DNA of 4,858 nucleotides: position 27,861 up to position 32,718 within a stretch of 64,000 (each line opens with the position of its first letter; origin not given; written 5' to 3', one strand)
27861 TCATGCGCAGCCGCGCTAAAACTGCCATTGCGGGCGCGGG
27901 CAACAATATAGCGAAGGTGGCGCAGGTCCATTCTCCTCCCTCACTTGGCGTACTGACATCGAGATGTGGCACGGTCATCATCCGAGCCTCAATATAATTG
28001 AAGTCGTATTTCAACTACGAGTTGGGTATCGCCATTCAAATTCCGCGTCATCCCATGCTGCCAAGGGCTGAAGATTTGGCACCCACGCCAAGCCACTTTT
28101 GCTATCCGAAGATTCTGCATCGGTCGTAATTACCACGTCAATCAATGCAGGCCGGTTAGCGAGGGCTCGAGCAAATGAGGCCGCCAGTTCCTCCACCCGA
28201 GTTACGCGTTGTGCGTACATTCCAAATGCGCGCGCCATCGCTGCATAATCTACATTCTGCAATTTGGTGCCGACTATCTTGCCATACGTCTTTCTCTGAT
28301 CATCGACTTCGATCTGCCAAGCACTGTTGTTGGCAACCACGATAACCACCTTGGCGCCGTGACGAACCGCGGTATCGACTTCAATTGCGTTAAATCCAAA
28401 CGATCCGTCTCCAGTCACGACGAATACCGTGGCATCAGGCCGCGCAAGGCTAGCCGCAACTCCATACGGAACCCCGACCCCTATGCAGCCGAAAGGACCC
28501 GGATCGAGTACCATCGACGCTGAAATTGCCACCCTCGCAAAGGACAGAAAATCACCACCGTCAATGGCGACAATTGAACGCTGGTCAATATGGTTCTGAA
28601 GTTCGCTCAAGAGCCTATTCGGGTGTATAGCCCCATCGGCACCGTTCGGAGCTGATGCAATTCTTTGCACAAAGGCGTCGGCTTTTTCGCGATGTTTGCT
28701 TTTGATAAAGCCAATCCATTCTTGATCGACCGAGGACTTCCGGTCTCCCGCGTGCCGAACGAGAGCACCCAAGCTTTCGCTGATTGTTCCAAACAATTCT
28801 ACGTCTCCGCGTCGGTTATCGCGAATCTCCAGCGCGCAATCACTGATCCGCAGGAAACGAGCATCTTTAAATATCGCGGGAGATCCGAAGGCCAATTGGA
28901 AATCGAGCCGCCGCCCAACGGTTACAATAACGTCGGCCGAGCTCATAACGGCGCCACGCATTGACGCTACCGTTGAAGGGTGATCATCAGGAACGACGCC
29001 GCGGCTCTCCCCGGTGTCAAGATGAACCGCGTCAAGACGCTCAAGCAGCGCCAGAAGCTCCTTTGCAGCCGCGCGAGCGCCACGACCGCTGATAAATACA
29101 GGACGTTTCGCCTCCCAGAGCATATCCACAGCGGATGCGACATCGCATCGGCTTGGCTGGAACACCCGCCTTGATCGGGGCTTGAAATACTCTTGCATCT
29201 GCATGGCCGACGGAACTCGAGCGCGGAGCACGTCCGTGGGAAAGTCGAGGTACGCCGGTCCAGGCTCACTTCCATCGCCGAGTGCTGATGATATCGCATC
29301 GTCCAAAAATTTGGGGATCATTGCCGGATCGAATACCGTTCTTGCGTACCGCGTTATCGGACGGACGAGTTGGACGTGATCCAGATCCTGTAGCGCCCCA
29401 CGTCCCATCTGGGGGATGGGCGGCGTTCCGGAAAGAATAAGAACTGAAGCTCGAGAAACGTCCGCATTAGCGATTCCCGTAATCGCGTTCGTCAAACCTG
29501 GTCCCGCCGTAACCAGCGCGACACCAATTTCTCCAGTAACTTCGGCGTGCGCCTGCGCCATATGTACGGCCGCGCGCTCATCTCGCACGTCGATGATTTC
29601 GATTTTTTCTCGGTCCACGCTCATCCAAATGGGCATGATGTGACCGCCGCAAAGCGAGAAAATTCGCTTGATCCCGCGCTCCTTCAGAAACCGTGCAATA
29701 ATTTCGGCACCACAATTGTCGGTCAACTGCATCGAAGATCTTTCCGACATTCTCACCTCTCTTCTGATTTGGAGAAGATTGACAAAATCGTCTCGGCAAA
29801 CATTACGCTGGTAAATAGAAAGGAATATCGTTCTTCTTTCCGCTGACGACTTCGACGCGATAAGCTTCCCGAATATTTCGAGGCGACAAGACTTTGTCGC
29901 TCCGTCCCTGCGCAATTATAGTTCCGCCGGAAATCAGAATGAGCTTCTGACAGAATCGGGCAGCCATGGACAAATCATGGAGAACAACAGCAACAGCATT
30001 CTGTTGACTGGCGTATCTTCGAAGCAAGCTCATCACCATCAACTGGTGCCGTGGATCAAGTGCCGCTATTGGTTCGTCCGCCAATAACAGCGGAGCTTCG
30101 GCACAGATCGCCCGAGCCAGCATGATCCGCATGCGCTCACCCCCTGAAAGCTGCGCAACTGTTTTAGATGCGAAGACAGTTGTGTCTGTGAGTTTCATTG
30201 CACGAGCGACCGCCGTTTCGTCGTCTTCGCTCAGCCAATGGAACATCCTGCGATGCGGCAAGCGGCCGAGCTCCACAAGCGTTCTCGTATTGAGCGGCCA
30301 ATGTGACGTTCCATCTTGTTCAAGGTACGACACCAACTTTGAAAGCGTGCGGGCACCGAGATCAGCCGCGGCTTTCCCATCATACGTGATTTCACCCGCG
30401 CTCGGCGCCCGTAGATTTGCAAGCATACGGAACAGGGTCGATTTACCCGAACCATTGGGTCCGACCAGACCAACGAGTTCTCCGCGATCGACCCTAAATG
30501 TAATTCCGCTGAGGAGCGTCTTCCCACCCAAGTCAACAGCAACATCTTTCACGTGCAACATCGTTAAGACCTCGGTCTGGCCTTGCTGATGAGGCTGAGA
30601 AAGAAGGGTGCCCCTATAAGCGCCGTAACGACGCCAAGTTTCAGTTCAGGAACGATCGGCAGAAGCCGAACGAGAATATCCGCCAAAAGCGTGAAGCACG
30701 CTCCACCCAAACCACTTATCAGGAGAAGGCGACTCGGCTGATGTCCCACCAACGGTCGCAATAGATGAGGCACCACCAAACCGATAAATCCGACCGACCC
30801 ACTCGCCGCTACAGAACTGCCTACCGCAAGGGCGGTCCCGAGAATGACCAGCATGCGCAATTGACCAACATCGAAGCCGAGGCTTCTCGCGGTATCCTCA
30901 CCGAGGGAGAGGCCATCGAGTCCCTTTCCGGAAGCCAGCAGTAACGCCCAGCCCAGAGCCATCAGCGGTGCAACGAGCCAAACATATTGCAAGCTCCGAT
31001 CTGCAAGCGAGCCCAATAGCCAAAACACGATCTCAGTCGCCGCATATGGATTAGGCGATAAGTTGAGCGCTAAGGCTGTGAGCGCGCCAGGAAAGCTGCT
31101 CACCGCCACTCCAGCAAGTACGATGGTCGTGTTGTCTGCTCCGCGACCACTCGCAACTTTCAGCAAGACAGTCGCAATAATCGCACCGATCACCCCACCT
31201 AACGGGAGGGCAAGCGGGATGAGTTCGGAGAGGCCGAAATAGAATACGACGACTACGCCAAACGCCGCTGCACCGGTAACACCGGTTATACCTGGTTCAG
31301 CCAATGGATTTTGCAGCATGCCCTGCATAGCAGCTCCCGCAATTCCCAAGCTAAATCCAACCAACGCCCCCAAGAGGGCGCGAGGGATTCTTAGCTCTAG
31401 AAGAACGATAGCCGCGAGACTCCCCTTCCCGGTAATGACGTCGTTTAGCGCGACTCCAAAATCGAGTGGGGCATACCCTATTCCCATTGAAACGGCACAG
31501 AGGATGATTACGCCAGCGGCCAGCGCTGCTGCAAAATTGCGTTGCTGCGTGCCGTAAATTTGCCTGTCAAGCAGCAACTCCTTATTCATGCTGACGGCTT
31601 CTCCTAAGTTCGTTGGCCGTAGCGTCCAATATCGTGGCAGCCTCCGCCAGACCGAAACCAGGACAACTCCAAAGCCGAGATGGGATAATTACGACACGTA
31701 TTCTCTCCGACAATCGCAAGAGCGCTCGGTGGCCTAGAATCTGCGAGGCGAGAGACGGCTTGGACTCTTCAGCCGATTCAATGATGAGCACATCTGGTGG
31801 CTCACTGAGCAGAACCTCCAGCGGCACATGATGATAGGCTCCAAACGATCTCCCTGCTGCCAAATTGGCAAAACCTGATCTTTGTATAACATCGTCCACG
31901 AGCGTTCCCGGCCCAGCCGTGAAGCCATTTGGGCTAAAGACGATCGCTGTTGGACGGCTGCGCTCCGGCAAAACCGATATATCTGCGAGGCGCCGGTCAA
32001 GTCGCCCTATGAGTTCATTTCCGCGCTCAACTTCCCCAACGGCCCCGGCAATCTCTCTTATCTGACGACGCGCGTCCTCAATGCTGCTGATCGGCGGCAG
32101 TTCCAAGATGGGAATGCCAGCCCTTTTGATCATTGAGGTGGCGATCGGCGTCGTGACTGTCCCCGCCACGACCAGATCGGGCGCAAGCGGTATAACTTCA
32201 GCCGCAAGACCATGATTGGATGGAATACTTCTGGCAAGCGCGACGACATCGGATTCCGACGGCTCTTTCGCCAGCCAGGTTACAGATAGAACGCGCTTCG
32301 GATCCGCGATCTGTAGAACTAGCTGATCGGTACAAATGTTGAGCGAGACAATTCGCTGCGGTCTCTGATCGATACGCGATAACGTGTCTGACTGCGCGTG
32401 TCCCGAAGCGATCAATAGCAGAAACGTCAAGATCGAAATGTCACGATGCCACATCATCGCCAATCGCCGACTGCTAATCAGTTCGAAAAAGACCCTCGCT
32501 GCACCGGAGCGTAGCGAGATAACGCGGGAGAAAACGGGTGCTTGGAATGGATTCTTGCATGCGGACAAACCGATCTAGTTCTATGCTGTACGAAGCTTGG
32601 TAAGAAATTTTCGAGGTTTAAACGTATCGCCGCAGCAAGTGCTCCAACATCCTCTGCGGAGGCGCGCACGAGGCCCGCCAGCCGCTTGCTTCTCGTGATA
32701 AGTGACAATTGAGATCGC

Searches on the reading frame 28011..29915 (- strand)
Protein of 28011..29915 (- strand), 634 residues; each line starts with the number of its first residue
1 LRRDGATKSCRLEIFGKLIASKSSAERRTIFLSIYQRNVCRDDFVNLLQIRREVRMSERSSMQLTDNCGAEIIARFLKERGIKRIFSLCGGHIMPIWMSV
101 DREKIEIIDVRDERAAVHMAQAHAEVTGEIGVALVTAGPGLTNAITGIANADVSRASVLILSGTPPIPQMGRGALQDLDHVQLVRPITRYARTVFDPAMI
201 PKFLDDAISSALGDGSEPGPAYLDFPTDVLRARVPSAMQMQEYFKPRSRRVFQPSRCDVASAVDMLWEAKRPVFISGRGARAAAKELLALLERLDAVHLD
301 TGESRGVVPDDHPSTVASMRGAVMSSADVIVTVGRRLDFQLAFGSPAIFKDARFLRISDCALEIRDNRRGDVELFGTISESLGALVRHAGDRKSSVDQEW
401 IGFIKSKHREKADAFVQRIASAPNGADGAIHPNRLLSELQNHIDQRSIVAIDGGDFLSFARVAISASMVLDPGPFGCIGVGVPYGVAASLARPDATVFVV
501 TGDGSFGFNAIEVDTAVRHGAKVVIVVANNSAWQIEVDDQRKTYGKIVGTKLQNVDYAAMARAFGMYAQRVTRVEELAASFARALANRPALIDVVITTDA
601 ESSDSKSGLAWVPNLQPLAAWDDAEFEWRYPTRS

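Call 12: search_protein_families(library=pfam, proteins=[window:28011-29915:-], max_evalue=0.001)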
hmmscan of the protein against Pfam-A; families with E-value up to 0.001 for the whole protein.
window:28011-29915:- (634 aa): 3 families
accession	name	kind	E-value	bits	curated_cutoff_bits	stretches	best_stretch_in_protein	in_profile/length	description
PF02776.23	TPP_enzyme_N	-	9.8e-36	122.6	26.8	1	69-182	3-118/119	Thiamine pyrophosphate enzyme, N-terminal TPP binding domain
PF02775.26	TPP_enzyme_C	-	1.6e-29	103.1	21.9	1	468-594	20-151/151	Thiamine pyrophosphate enzyme, C-terminal TPP binding domain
PF00205.28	TPP_enzyme_M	-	6.1e-21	75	30.4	1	260-385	2-137/137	Thiamine pyrophosphate enzyme, central domain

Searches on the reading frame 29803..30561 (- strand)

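Call 12: search_protein_families(library=pfam, proteins=[window:29803-30561:-], max_evalue=0.001)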
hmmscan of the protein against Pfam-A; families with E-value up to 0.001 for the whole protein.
window:29803-30561:- (252 aa): 4 families
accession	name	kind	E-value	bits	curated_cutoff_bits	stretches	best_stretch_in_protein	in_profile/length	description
PF00005.33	ABC_tran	-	2.1e-30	106.6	25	1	17-166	1-137/137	ABC transporter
PF02463.25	SMC_N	-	2.2e-07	31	40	1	30-198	27-200/220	RecF/RecN/SMC N terminal domain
PF13304.12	AAA_21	-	1.3e-05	25.9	27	1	30-53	2-25/304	AAA domain, putative AbiEii toxin, Type IV TA system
PF13555.12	AAA_29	-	0.00039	20.5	27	0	20-53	15-48/61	P-loop containing region of AAA domain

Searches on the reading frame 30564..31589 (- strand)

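Call 12: search_protein_families(library=pfam, proteins=[window:30564-31589:-], max_evalue=0.001)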
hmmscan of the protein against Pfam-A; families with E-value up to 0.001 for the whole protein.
window:30564-31589:- (341 aa): 2 families
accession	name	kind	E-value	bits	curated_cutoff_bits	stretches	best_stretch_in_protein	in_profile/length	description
PF01032.23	FecCD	-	3e-79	266.7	26.5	1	27-335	2-310/311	FecCD transport family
PF00950.22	ABC-3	-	0.0007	19.6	20.1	1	106-299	40-224/258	ABC 3 transport family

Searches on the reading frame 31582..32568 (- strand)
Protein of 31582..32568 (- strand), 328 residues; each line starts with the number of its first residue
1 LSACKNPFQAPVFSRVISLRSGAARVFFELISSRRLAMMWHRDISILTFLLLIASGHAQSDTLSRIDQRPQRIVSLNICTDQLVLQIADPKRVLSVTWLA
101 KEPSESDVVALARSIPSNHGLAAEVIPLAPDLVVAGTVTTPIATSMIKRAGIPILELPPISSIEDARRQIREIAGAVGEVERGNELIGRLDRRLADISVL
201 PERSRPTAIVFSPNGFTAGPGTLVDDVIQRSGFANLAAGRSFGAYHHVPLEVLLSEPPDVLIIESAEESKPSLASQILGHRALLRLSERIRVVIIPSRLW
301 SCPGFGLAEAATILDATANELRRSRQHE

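Call 12: search_protein_families(library=pfam, proteins=[window:31582-32568:-], max_evalue=0.001)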
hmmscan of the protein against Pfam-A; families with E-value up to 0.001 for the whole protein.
window:31582-32568:- (328 aa): 1 family
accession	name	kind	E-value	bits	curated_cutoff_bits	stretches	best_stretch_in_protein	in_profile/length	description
PF01497.23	Peripla_BP_2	-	1.2e-16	61.3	27.5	1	73-283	1-217/235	Periplasmic binding protein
